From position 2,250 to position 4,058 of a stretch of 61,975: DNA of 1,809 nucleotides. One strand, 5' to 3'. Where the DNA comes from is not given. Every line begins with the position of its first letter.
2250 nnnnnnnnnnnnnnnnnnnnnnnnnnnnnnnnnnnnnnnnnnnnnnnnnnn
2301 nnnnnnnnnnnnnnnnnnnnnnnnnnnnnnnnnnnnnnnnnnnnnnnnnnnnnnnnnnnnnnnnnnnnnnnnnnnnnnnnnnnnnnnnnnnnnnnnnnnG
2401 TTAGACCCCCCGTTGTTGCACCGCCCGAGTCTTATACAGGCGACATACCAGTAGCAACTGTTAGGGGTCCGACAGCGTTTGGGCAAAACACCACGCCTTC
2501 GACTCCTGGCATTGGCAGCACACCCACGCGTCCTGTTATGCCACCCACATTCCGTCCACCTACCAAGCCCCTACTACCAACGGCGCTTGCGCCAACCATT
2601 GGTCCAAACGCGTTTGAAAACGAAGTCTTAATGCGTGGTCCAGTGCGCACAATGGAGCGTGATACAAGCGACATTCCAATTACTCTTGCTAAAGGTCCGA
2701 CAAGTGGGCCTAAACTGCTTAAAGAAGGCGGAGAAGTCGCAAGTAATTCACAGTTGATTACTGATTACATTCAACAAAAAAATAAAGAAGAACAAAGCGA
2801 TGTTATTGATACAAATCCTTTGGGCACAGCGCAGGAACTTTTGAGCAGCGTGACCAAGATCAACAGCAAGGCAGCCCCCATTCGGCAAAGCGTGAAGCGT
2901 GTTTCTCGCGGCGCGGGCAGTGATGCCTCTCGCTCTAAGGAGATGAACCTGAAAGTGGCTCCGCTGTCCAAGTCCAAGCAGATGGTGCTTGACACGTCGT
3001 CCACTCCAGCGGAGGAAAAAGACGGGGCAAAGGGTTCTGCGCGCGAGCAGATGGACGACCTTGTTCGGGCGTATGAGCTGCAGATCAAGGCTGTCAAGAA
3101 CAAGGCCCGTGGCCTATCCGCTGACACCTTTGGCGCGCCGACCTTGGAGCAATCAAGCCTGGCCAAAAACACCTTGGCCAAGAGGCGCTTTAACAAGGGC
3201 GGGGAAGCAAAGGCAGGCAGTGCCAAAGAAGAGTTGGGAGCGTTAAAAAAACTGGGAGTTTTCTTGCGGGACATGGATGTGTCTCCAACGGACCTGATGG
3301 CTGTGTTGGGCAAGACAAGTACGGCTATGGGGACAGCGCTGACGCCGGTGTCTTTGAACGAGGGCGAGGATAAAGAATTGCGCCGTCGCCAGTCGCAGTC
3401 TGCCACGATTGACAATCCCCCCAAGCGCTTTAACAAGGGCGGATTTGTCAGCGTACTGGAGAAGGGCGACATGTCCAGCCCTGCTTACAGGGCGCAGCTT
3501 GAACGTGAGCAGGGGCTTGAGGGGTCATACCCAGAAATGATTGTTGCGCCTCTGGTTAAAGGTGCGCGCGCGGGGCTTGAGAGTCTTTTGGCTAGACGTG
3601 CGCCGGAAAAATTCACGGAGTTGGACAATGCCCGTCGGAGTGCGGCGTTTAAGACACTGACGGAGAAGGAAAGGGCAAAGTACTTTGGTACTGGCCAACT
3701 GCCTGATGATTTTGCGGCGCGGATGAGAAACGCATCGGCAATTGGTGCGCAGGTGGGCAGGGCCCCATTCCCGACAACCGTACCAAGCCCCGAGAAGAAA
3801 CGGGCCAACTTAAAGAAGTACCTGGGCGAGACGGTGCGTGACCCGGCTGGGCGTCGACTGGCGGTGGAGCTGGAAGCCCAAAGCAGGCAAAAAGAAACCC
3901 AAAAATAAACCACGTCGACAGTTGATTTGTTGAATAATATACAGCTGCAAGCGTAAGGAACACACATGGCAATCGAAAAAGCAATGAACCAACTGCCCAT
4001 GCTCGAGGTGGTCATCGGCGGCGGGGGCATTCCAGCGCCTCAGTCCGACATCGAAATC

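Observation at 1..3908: Giant (~1,470-1,490 aa) protein built from at least nine different tandem-repeat arrays, sitting between terL and portal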

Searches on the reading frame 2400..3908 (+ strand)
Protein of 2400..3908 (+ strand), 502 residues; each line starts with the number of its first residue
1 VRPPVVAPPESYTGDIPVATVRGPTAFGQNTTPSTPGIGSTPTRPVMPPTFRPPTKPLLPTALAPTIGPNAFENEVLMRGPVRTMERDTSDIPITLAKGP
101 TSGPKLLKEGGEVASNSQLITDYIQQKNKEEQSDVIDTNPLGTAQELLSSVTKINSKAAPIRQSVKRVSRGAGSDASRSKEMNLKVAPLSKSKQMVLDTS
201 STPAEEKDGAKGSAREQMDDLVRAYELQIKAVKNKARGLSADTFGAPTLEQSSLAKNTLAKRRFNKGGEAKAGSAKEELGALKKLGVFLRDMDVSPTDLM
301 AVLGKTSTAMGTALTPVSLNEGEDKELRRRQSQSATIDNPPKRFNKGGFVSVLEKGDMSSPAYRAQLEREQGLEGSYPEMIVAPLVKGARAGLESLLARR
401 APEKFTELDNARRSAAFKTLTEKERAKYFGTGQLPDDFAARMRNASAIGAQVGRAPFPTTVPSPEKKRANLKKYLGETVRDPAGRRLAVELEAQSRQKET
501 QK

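Call 9: search_protein_families(library=pfam, proteins=[window:2400-3908:+], max_evalue=0.01)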
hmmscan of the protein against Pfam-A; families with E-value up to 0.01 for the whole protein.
window:2400-3908:+ (502 aa): 0 families

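Call 10: search_protein_families(library=phrogs, proteins=[window:2400-3908:+], max_evalue=0.01)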
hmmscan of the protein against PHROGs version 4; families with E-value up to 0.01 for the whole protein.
window:2400-3908:+ (502 aa): 0 families

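Call 18: find_homologous_proteins(query=window:2613-3905:+, max_evalue=0.001)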
Query window:2613-3905:+ (431 aa): 33 proteins with E <= 0.001 among 8000 candidates.
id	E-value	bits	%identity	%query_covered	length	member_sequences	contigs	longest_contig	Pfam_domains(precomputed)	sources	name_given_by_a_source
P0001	7.5e-126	438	80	37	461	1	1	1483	-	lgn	-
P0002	1.4e-117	411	77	37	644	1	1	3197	-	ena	-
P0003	1.6e-117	411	77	37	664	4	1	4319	-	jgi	jgi:hypothetical protein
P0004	3.4e-110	387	96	46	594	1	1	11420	PF22322.2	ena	-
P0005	8.6e-109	382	81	37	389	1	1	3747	-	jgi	jgi:hypothetical protein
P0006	4.7e-108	380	81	37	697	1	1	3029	-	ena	-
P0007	6.3e-107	376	77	39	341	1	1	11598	-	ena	-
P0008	6.6e-103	363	80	37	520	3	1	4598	-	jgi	jgi:hypothetical protein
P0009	1.2e-99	352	79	37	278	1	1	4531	-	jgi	jgi:hypothetical protein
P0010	1.0e-96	343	74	37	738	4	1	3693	-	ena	-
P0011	4.4e-73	265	74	46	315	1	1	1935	-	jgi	jgi:hypothetical protein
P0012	1.6e-72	263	70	47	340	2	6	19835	PF22322.2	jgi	jgi:hypothetical protein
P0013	6.0e-72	261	73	46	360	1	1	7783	-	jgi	jgi:hypothetical protein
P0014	2.3e-64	236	59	43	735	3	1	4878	PF22322.2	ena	-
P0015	1.0e-58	218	63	41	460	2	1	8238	-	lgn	-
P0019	9.2e-44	168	41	46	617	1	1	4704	PF22322.2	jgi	jgi:hypothetical protein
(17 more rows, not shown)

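Call 20: search_protein_families(library=pfam, proteins=[P0004, P0012, P0014, P0019], max_evalue=0.01)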
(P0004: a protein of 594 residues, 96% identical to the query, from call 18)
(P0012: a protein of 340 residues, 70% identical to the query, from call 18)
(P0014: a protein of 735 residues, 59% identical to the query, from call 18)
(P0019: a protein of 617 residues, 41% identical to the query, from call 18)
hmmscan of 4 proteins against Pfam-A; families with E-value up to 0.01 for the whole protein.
P0004 (594 aa): 2 families
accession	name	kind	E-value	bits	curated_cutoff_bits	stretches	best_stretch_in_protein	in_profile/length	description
PF22322.1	DUF6973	-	6.7e-08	32.6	27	1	448-551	15-114/124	Domain of unknown function (DUF6973)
PF13946.11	DUF4214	-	0.0035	17.8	23.2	1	120-152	24-56/72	Domain of unknown function (DUF4214)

P0012 (340 aa): 1 family
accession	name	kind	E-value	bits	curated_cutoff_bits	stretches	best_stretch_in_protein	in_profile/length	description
PF22322.1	DUF6973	-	1.5e-09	38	27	1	196-297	17-115/124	Domain of unknown function (DUF6973)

P0014 (735 aa): 1 family
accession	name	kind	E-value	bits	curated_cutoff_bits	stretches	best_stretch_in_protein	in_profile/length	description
PF22322.1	DUF6973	-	8.2e-09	35.6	27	1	312-415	17-116/124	Domain of unknown function (DUF6973)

P0019 (617 aa): 2 families
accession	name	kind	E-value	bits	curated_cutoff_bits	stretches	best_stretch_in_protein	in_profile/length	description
PF22322.1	DUF6973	-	1.5e-08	34.7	27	1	203-304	18-115/124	Domain of unknown function (DUF6973)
PF18760.7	ART-PolyVal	-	0.0013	19.9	31.2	0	359-543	1-137/140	ADP-Ribosyltransferase in polyvalent proteins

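Call 42: find_encoding_contigs(protein=P0004, flank=10000, max_places=3)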
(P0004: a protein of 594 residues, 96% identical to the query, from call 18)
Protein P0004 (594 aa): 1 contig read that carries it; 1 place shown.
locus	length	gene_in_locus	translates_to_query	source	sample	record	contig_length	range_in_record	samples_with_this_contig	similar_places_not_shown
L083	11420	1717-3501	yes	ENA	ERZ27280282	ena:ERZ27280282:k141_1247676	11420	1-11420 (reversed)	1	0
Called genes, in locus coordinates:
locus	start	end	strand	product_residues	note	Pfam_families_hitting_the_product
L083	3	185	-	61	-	?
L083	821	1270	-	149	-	-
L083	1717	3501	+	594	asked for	PF22322:DUF6973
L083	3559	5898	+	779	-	-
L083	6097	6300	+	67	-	-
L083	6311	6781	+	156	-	PF00166:Cpn10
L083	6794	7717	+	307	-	-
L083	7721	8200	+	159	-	-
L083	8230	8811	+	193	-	-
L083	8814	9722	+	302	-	PF10124:Mu-like_gpT (faint), PF25209:Phage_capsid_4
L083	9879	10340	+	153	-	-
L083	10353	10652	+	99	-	-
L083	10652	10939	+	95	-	PF19846:DUF6321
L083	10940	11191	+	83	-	-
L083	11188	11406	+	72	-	-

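Call 43: find_encoding_contigs(protein=P0012, flank=10000, max_places=3)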
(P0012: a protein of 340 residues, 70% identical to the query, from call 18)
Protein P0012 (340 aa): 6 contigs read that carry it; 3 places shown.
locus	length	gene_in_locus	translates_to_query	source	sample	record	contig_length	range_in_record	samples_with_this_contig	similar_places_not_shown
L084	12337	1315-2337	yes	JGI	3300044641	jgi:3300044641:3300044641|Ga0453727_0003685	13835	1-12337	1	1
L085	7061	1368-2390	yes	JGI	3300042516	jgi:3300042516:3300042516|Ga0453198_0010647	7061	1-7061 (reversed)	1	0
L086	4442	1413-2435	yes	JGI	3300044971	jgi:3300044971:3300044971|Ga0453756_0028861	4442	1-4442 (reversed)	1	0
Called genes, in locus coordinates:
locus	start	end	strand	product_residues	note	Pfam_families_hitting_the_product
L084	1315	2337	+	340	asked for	PF22322:DUF6973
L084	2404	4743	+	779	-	-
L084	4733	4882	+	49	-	-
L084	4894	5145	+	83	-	-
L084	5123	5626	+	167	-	PF00166:Cpn10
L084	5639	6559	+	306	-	-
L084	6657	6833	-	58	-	-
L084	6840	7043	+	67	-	-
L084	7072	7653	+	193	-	-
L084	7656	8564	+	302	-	PF10124:Mu-like_gpT (faint), PF25209:Phage_capsid_4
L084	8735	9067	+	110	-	-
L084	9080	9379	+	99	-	-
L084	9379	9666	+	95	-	PF19846:DUF6321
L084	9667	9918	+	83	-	-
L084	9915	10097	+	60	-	-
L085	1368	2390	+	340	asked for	PF22322:DUF6973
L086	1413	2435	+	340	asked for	PF22322:DUF6973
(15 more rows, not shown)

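Call 64: predict_structure(alignment_id=A3)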
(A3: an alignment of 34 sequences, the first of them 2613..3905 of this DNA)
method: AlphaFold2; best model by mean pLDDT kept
length: 431 residues; sequences in the alignment: 34
mean_pLDDT: 52.5   pTM: 0.21
mean pLDDT of the five models: 52.5, 52.1, 50.8, 47.7, 46.0
residues with pLDDT >= 90: 0; 70-90: 83; 50-70: 112; < 50: 236
segments of 3 or more residues with pLDDT < 50: 1-43, 61-66, 90-92, 94-118, 120-140, 171-203, 232-254, 259-268, 270-287, 300-324, 378-391, 403-405, 407-409
pLDDT, mean of each block of 10 residues (from residue 1): 44 35 37 44 59 65 50 69 53 47 37 44 40 39 74 81 63 38 36 35 52 65 64 41 32 47 41 33 44 54 37 39 48 60 81 87 84 62 43 59 51 68 70 61
secondary structure, 60 per line:
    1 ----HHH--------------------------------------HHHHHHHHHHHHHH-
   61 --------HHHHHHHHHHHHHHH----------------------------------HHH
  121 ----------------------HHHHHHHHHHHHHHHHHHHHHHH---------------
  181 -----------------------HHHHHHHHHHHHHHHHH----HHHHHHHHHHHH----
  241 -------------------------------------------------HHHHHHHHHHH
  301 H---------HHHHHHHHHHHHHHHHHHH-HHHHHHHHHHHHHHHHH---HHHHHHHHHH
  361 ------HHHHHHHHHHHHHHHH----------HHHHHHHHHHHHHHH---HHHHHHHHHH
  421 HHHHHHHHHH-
elements in order: H46-59 H69-83 H143-165 H204-220 H225-236 H290-301 H311-329 H331-347 H351-360 H367-382 H393-407 H411-430

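Call 95: fold_search(model_id=the predicted structure, library=pdb)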
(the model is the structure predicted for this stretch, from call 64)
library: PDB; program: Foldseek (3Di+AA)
matches with E <= 10: 25; with E <= 0.001: 0
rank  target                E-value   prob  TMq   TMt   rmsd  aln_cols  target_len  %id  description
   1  6lf3_C                8.3e-01  0.05  0.07  0.08  36.1       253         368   18  3D domain-swapped dimer of the maltose-binding protein fused to a fragment of the protein-tyrosine kinase 2-beta (released 2019-12-11)
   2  9dtr_O                2.0e+00  0.02  0.08  0.08  61.9       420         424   12  Structure of the yeast post-catalytic P complex spliceosome at 2.3 Angstrom resolution (released 2024-12-25)
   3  7n61_1D               3.4e+00  0.04  0.11  0.08  21.6       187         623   16  structure of C2 projections and MIPs (released 2022-05-18)
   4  6zpt_D                3.9e+00  0.07  0.08  0.07  11.3        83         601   17  Crystal structure of the open conformation of S2_S'-mutant human Angiotensin-1 converting enzyme N-domain. (released 2020-10-28)
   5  1w0j_C                4.4e+00  0.09  0.11  0.10  14.7       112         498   21  Beryllium fluoride inhibited bovine F1-ATPase (released 2004-07-08)
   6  7qca_SN0              4.9e+00  0.06  0.07  0.19  12.9        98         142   14  Spraguea lophii ribosome (released 2022-11-30)
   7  2ck3_C                5.2e+00  0.08  0.11  0.10  14.8       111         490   22  Azide inhibited bovine F1-ATPase (released 2006-05-08)
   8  9a1m_P                5.6e+00  0.03  0.07  0.05  19.9       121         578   19  Integrative model of the nuclear pore complex from Schizosaccharomyces pombe (released 2021-11-12)
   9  2w6j_C                5.9e+00  0.07  0.11  0.10  14.8       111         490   22  Low resolution structures of bovine mitochondrial F1-ATPase during controlled dehydration: Hydration State 5. (released 2009-10-27)
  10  5wlc_NF               7.5e+00  0.05  0.07  0.23  12.4        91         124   13  The complete structure of the small subunit processome (released 2017-09-27)
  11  3j7a_U                7.5e+00  0.05  0.07  0.19  12.4       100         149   18  Cryo-EM structure of the Plasmodium falciparum 80S ribosome bound to the anti-protozoan drug emetine, small subunit (released 2014-07-16)
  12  4lc1_A                7.5e+00  0.04  0.09  0.11   8.7        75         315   23  MeaB, A Bacterial Homolog of MMAA, Bound to GDP and crystallized in the presence of GDP and [AlF4]- (released 2013-09-25)
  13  7nhc_B                8.0e+00  0.03  0.09  0.06  17.6       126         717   18  1918 H1N1 Viral influenza polymerase heterotrimer - Endonuclease ordered (Class2b) (released 2021-12-01)
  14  7som_G                8.0e+00  0.03  0.11  0.06  19.4       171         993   16  Ciliary C2 central pair apparatus isolated from Chlamydomonas reinhardtii (released 2022-04-13)
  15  9b7j_q                8.0e+00  0.01  0.08  0.09  47.7       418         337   15  Cryo-EM structure of human dynactin complex bound to Chlamydia effector Dre1 (released 2025-04-16)
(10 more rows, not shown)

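Call 100: find_related_loci(query=A3, collection=genome_contigs, flank=6000)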
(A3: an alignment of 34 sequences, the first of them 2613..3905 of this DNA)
Query A3 (431 aa) in genome_contigs; peptide patterns used: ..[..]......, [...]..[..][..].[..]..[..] (x = any residue, [..] = any of these).
66 stretches matched a pattern; 1 encode a relative of the query (tblastn E <= 1e-3); 1 distinct loci.
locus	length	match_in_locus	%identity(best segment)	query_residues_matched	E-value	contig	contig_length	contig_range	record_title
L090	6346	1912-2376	40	42-211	3e-30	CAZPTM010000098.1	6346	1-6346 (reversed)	MAG TPA_asm: uncultured Limnohabitans sp. isolate SRP249901_co1_18 genome assembly, contig: NODE_12740_length_6346_cov_6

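Call 101: predict_structure(alignment_id=A5)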
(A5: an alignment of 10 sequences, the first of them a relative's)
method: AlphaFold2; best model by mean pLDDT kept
length: 340 residues; sequences in the alignment: 10
mean_pLDDT: 57.8   pTM: 0.39
mean pLDDT of the five models: 57.8, 53.9, 50.8, 50.6, 50.2
residues with pLDDT >= 90: 8; 70-90: 106; 50-70: 61; < 50: 165
segments of 3 or more residues with pLDDT < 50: 10-50, 66-123, 149-188, 305-315, 329-340
pLDDT, mean of each block of 10 residues (from residue 1): 53 41 40 47 42 53 45 39 34 39 32 32 58 73 58 40 42 45 43 75 85 70 90 85 83 81 80 88 88 88 51 48 55 43
secondary structure, 60 per line:
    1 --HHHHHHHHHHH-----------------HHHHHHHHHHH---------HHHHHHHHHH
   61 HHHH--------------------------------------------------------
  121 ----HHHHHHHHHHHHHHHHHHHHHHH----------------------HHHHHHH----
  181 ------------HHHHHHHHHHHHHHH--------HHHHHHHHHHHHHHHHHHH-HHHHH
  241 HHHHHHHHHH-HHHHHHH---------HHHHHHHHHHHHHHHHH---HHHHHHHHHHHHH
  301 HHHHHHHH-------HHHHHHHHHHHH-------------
elements in order: H3-13 H31-41 H51-64 H125-147 H170-176 H193-207 H216-234 H236-250 H252-258 H268-284 H288-308 H316-327

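Call 103: fold_search(model_id=the predicted structure, library=pdb)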
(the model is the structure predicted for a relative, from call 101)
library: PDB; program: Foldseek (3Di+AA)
matches with E <= 10: 238; with E <= 0.001: 0
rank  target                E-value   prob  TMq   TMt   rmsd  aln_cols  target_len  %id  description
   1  9llq_A                1.2e+00  0.06  0.10  0.16  18.0       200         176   18  Structure of TetR2 and DNA probe (released 2025-08-27)
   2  9xro_E                1.3e+00  0.09  0.11  0.10  14.0       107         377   17  LolCDE in complex with SMT-738_3 (released 2026-03-18)
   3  7dgw                  1.5e+00  0.15  0.11  0.31  13.0       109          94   18  De novo designed protein H4A2S (released 2021-11-24)
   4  4ct6_A                1.5e+00  0.10  0.12  0.16  19.3       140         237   17  CNOT9-CNOT1 complex (released 2014-05-07)
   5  6t1z                  1.5e+00  0.04  0.10  0.09  18.5       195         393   19  LmrP from L. lactis, in an outward-open conformation, bound to Hoechst 33342 (released 2020-07-29)
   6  6n4n_F                1.6e+00  0.10  0.12  0.17  16.4       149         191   16  Crystal structure of the designed protein DNCR2/danoprevir/NS3a complex (released 2019-09-11)
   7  9kpz_A                1.8e+00  0.08  0.12  0.17  25.7       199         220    9  Structure of TolQRA complex at pH 5.4 from E.coli (released 2026-03-04)
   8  2jqq_MODEL_1_A        1.9e+00  0.09  0.12  0.22  11.9       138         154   14  Solution structure of Saccharomyces cerevisiae conserved oligomeric Golgi subunit 2 protein (Cog2p) (released 2007-06-19)
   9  3fse_A                1.9e+00  0.05  0.12  0.12  20.6       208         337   14  Crystal structure of a two-domain protein containing dj-1/thij/pfpi-like and ferritin-like domains (ava_4496) from ana (released 2009-02-03)
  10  6b4u                  2.0e+00  0.07  0.12  0.20  13.2       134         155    9  Crystal structure of MCL-1 in complex with a BIM competitive inhibitor (released 2017-10-04)
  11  6ysl_C                2.0e+00  0.04  0.11  0.13  22.7       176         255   13  Structure of the flagellar MotAB stator complex from Bacillus subtilis (released 2020-08-12)
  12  7dgu                  2.2e+00  0.12  0.12  0.29   9.7        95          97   16  De novo designed protein H4A1R (released 2021-11-24)
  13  2dtz_B                2.2e+00  0.07  0.14  0.21  11.3       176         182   10  Crystal Structure of multidrug binding protein QacR from Staphylococcus aureus cocrystallized with compound DB75 (released 2007-07-17)
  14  2voh_A                2.3e+00  0.07  0.12  0.19  12.2       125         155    9  Structure of mouse A1 bound to the Bak BH3-domain (released 2008-03-04)
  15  1k05_C                2.3e+00  0.06  0.12  0.21  15.1       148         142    9  Crystal structure of the Focal Adhesion Targeting Domain of Focal Adhesion Kinase (released 2002-01-30)
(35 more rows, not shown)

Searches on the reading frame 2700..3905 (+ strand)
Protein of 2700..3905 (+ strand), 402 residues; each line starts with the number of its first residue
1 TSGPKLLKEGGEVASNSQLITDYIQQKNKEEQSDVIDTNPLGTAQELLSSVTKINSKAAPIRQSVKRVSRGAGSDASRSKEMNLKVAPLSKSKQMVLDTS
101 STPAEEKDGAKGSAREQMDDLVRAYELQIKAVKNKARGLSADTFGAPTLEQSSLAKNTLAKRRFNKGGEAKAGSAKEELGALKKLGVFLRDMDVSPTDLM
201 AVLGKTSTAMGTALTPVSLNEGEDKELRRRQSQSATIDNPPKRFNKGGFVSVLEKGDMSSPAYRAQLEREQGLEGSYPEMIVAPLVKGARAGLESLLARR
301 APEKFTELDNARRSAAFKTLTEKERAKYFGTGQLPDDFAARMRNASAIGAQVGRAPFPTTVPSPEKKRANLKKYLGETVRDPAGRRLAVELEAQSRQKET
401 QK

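Call 12: search_dna_similar(query=window:2700-3905:+, collection=phages, mode=protein, max_rows=30, max_evalue=0.01)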
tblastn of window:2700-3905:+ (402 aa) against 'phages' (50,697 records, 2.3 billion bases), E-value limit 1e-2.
No match.

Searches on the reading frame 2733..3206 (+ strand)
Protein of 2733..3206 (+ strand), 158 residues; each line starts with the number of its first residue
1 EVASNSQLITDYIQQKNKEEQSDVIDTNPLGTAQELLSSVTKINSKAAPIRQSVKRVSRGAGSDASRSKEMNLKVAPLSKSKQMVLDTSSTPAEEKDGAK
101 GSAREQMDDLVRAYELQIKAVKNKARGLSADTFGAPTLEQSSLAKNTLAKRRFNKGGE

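Call 50: search_protein_families(library=pfam, proteins=[window:2733-3206:+], max_evalue=1)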
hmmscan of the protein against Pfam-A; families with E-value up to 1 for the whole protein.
window:2733-3206:+ (158 aa): 0 families

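Call 62: search_protein_representatives(protein=window:2733-3206:+)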
Query: 158 residues. Proteins with E-value up to 0.001 (for the whole library): 88; up to 1e-10: 56; up to 1e-30: 7. The best 88 are listed.
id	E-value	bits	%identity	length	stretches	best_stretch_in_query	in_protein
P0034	5.6e-81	285.5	97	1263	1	1-158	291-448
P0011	7.2e-69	246.4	85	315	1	1-158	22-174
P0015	7.6e-55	201.0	70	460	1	8-158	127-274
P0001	1.5e-49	183.9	66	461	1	8-157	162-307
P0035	1.5e-49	183.9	66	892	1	8-158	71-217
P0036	2.4e-36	141.2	48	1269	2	2-157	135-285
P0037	7.1e-31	123.5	57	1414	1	18-158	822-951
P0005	1.0e-29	119.8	46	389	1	1-157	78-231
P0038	1.3e-29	119.4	27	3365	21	30-141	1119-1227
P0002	1.5e-29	119.2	46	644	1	2-157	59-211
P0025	3.0e-29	118.2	55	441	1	22-158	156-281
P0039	3.5e-29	118.0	51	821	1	13-158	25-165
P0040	8.1e-28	113.6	49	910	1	13-158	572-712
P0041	2.2e-27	112.2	52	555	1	18-158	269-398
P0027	5.6e-27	110.9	49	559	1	14-158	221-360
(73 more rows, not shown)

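Call 65: search_protein_families(library=pfam, alignment_id=A4, max_evalue=0.001)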
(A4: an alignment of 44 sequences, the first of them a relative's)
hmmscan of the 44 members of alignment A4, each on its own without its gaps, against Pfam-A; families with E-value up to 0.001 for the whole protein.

A. member 1, P0034 (1263 aa): 1 family
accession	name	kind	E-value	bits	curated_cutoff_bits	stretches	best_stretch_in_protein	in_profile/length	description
PF13946.11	DUF4214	-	1.9e-08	34.7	23.2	0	78-110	24-56/72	Domain of unknown function (DUF4214)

B. families by the number of members that match (of 44 scanned): 4 families
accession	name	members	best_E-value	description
PF22322.1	DUF6973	15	1.9e-12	Domain of unknown function (DUF6973)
PF18838.6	LPD23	3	6.1e-11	Large polyvalent protein associated domain 23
PF13946.11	DUF4214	1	1.9e-08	Domain of unknown function (DUF4214)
PF22835.1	TEX13B-like_middle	1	0.00068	Testis-expressed protein 13B-like, middle domain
